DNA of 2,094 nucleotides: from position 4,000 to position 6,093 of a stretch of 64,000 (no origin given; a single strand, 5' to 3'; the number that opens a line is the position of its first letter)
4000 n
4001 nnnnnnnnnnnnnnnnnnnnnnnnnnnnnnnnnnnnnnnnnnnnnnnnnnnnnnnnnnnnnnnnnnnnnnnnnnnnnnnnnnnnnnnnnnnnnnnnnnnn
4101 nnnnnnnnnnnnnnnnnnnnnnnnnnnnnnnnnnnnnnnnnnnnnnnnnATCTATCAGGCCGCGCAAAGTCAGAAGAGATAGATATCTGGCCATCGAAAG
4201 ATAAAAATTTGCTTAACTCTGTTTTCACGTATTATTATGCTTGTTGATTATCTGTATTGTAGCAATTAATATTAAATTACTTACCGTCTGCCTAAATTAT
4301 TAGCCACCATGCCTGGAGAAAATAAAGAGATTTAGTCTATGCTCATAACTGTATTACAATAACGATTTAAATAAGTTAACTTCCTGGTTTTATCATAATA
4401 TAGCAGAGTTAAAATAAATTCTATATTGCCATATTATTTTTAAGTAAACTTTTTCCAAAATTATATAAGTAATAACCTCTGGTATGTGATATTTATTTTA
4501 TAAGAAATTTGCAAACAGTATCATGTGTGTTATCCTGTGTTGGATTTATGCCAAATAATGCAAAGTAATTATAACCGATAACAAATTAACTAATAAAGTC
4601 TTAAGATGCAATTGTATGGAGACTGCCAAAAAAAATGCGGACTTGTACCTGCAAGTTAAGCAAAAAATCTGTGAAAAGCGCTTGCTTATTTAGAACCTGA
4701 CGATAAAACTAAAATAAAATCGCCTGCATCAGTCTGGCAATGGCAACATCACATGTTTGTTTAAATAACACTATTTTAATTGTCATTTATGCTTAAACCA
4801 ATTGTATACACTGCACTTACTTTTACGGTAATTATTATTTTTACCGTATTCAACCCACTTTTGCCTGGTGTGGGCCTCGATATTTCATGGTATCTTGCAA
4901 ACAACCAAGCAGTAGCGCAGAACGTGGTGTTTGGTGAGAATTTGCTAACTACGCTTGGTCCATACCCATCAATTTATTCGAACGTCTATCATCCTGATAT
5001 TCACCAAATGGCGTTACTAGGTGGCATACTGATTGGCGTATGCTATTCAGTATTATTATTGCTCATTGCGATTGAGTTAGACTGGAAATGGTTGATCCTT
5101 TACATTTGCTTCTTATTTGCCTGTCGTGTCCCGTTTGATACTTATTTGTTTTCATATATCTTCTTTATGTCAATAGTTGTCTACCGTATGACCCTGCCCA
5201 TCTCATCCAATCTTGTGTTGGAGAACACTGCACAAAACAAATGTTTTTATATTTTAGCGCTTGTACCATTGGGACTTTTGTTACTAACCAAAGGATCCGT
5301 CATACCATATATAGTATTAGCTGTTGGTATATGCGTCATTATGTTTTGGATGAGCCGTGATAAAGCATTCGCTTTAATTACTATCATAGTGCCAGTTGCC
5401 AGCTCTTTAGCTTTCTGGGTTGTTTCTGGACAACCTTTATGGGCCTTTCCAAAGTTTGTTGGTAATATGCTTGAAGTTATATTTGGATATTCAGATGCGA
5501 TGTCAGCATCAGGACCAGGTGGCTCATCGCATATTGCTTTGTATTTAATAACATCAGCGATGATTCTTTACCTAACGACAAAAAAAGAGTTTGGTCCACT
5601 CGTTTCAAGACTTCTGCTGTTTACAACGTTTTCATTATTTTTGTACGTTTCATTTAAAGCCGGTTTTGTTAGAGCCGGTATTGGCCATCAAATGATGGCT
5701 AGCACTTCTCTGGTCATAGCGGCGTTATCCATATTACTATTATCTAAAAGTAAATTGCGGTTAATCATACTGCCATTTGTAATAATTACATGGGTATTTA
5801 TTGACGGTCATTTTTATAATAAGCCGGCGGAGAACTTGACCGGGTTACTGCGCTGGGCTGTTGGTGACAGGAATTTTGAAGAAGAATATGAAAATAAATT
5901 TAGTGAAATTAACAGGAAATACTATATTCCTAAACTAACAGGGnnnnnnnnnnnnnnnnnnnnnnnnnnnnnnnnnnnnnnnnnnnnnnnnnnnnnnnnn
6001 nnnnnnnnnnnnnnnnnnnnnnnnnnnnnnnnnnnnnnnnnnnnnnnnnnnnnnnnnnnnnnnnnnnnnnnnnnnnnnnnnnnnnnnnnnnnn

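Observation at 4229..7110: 776-aa GT-C-like membrane protein divergently transcribed from the DprE1/DprE2/GT2 operon - candidate periplasmic transferase for the modified lipid-linked sugar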

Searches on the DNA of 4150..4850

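Call 95: search_rna_families(source=window, start=4150, end=4850, threshold=evalue, max_evalue=1)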
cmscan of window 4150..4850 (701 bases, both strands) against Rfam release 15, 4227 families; matches with E-value up to 1: 0.
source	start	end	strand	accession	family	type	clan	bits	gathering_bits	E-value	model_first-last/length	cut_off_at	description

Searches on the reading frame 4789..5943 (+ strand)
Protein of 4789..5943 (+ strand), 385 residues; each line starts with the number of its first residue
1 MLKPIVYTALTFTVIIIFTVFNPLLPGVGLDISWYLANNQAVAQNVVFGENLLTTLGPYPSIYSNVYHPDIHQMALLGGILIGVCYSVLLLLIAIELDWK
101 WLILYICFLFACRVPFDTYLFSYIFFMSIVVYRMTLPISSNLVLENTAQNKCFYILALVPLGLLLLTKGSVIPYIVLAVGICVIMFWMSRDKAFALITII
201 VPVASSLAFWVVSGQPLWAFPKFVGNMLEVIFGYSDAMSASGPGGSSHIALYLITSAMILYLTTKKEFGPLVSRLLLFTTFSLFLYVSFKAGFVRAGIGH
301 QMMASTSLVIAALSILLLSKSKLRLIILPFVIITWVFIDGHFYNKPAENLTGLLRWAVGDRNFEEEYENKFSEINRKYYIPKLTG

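Call 36: predict_structure(alignment_id=A2)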
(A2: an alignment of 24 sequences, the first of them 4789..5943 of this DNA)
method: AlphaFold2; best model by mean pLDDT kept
length: 385 residues; sequences in the alignment: 24
mean_pLDDT: 91.2   pTM: 0.91
mean pLDDT of the five models: 91.2, 91.0, 90.9, 90.8, 89.4
residues with pLDDT >= 90: 293; 70-90: 74; 50-70: 17; < 50: 1
segments of 3 or more residues with pLDDT < 50: none
pLDDT, mean of each block of 10 residues (from residue 1): 95 93 88 89 94 93 92 94 98 95 92 85 98 97 96 98 94 95 98 98 98 97 91 72 77 97 96 97 95 76 93 96 92 89 62 80 89 91 85
secondary structure, 60 per line:
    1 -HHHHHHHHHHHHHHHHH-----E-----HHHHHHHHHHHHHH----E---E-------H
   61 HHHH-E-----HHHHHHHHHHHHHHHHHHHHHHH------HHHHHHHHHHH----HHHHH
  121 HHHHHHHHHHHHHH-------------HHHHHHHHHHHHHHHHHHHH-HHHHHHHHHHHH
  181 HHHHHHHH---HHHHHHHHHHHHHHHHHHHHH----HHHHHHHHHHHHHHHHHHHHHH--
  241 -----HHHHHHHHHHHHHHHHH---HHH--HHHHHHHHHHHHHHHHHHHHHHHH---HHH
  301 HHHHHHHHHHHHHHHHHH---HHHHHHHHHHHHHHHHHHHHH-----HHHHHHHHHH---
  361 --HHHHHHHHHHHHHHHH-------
elements in order: H2-18 H30-43 H60-64 H72-94 H101-111 H116-134 H148-167 H169-188 H192-212 H217-238 H246-262 H271-294 H298-318 H322-342 H348-357 H363-378

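Call 39: fold_search(model_id=the predicted structure, library=pdb)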
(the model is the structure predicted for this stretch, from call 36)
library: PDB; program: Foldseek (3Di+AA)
matches with E <= 10: 244; with E <= 0.001: 0
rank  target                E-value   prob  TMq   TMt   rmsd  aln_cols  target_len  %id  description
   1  2b2f                  3.8e-02  0.63  0.24  0.23  17.9       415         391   12  Ammonium Transporter Amt-1 from A.fulgidus (Native) (released 2005-10-11)
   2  9i5k_A                1.5e-01  0.98  0.49  0.40   9.2       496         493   12  Structure of the Chaetomium thermophilum Pmt4 homodimer (C2 symmetry) (released 2025-12-24)
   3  4nh2_D                2.0e-01  0.23  0.21  0.22  19.6       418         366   13  Crystal structure of AmtB from E. coli bound to phosphatidylglycerol (released 2014-06-04)
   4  4nh2_E                2.0e-01  0.12  0.14  0.15  21.4       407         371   14  Crystal structure of AmtB from E. coli bound to phosphatidylglycerol (released 2014-06-04)
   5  4nh2_C                2.5e-01  0.23  0.22  0.22  17.9       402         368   12  Crystal structure of AmtB from E. coli bound to phosphatidylglycerol (released 2014-06-04)
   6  6r7y_A                2.7e-01  0.13  0.15  0.11  22.0       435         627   11  CryoEM structure of calcium-bound human TMEM16K / Anoctamin 10 in detergent (low Ca2+, closed form) (released 2019-05-01)
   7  4f35_B                3.7e-01  0.08  0.13  0.12  21.8       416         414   13  Crystal Structure of a bacterial dicarboxylate/sodium symporter (released 2012-10-24)
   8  8x1t_B                3.8e-01  0.08  0.13  0.09  25.6       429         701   11  Cryo-EM structure of human DRA (SLC26A3) bound with sulfate (released 2025-05-14)
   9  8qpf_A                4.3e-01  0.09  0.15  0.15  22.5       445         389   10  Ammonium Transporter Amt1 from Shewanella denitrificans (released 2024-06-12)
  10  3owa_D                5.3e-01  0.15  0.17  0.13  20.9       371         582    9  Crystal Structure of Acyl-CoA Dehydrogenase complexed with FAD from Bacillus anthracis (released 2010-10-13)
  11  6p25_B                5.6e-01  0.87  0.34  0.21   6.6       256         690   12  Structure of S. cerevisiae protein O-mannosyltransferase Pmt1-Pmt2 complex bound to the sugar donor and a peptide acce (released 2019-07-10)
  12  5af1_A                6.0e-01  0.21  0.24  0.22  17.4       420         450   11  Crystal structure of Candida albicans Mep2 (released 2016-01-27)
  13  4mm4_B                6.3e-01  0.04  0.10  0.08  23.4       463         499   13  Crystal structure of LeuBAT (delta13 mutant) in complex with paroxetine (released 2013-10-16)
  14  8zw8_A                6.6e-01  0.08  0.15  0.13  24.8       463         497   14  Cryo-EM structure of trimethylamine transporter TmaT (released 2024-11-06)
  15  5jaf                  6.6e-01  0.04  0.11  0.09  27.4       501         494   11  LeuT Na+-free Return State, C2 form at pH 5 (released 2016-06-01)
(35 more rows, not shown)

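Call 58: find_homologous_proteins(query=A2, max_evalue=0.01)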
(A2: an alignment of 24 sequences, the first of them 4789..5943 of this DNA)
Query A2 (24 sequences) (385 aa, profile of the alignment): 5 proteins with E <= 0.01 among 8000 candidates.
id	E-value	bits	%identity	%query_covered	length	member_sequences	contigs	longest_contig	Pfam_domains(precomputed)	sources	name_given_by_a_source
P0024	1.7e-126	440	30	98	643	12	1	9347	-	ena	-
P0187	1.4e-26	111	83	2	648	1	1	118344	-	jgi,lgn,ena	-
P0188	5.7e-26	109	-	-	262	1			-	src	-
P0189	8.9e-23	99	34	10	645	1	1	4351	-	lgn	-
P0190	8.7e-10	56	29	26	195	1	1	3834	-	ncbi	-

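Call 92: search_solved_structures(query=A2, max_evalue=10)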
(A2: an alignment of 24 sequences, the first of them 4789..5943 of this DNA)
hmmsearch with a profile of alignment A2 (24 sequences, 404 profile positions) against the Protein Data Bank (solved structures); distinct sequences matched with E-value up to 10: 0.
